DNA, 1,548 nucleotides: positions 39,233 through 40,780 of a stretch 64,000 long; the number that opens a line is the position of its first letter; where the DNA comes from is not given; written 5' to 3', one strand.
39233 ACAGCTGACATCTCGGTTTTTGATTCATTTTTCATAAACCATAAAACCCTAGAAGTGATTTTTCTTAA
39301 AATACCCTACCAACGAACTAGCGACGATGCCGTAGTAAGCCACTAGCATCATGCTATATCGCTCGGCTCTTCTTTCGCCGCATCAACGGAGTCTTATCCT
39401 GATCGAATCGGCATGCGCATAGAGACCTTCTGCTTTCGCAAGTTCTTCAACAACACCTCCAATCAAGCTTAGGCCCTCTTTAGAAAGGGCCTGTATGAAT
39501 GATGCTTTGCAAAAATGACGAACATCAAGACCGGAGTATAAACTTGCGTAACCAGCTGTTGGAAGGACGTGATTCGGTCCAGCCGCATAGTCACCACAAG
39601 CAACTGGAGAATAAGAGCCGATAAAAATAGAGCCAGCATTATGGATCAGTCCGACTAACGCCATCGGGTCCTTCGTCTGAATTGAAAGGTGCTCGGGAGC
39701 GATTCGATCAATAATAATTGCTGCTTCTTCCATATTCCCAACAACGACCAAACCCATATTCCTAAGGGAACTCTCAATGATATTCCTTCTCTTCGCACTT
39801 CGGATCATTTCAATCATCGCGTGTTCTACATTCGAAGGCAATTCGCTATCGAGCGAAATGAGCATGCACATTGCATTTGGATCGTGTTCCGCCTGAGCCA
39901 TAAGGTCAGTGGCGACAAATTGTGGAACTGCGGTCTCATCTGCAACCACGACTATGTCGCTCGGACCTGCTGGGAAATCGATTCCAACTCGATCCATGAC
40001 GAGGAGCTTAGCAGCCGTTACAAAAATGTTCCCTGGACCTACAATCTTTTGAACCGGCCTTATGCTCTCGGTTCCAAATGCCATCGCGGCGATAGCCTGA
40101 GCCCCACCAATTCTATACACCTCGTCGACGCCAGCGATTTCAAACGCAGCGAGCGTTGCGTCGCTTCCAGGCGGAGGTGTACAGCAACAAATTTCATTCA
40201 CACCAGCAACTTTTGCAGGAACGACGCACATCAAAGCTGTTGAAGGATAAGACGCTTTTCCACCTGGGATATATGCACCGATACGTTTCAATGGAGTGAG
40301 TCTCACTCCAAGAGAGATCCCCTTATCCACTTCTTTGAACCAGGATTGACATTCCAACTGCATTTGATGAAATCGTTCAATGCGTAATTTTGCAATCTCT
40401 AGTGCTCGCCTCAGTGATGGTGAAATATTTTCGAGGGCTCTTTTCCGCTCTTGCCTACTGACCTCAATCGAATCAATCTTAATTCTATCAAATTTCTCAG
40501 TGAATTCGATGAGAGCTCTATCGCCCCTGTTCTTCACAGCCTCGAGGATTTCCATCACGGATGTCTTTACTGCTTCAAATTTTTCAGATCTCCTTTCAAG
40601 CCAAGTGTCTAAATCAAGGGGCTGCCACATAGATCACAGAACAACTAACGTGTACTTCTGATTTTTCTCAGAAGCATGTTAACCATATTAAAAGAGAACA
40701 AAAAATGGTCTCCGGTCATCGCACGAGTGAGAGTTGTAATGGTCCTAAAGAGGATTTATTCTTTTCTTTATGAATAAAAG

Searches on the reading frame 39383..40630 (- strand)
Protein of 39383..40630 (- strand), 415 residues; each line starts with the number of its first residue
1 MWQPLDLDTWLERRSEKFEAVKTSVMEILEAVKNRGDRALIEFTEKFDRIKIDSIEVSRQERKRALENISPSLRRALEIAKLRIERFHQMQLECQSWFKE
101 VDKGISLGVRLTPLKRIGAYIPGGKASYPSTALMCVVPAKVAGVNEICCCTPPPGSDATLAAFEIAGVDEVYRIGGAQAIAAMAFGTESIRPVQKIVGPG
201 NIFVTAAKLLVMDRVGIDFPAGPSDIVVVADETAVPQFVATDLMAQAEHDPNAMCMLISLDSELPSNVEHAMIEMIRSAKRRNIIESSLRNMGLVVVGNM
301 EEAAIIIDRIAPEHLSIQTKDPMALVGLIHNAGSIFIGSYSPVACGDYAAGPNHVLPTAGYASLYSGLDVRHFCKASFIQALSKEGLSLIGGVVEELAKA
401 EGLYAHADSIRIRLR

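Call 60: find_encoding_contigs(protein=window:39383-40630:-, flank=10000, max_places=1)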
Protein window:39383-40630:- (415 aa): 6 contigs read that carry it; 1 place shown.
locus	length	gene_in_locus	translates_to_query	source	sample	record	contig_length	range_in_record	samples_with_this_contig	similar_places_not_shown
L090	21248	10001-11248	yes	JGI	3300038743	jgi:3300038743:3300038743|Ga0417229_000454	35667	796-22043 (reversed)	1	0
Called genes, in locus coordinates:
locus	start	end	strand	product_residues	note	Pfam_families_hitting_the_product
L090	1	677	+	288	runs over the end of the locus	PF24830:DUF7714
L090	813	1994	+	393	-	PF00682:HMGL-like, PF22617:HCS_D2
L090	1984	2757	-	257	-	PF10418:DHODB_Fe-S_bind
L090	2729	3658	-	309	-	PF01180:DHO_dh, PF01207:Dus (faint)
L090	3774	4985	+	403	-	PF00155:Aminotran_1_2, PF00266:Aminotran_5, PF01041:DegT_DnrJ_EryC1 (weak), PF01212:Beta_elim_lyase (weak)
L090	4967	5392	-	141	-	-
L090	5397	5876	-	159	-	-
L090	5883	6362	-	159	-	PF24107:DUF7382 (weak), PF02369:Big_1 (weak), PF13620:CarboxypepD_reg (weak)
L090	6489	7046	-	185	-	PF10469:AKAP7_NLS, PF02834:LigT_PEase, PF13563:2_5_RNA_ligase2, PF02834:LigT_PEase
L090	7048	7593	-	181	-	PF01661:Macro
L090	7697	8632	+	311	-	PF00890:FAD_binding_2 (weak), PF01266:DAO (faint), PF03486:HI0933_like (faint), PF07992:Pyr_redox_2, PF13434:Lys_Orn_oxgnase (faint), PF13738:Pyr_redox_3, PF00070:Pyr_redox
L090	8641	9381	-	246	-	PF13367:PrsW-protease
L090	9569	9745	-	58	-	PF12797:Fer4_2 (weak), PF12837:Fer4_6 (faint), PF14697:Fer4_21 (weak), PF00037:Fer4, PF13237:Fer4_10 (weak), PF12838:Fer4_7, PF13187:Fer4_9 (weak), PF00037:Fer4, +4 more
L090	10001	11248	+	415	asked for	PF00815:Histidinol_dh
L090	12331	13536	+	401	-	PF13439:Glyco_transf_4 (weak), PF00534:Glycos_transf_1, PF13692:Glyco_trans_1_4, PF13524:Glyco_trans_1_2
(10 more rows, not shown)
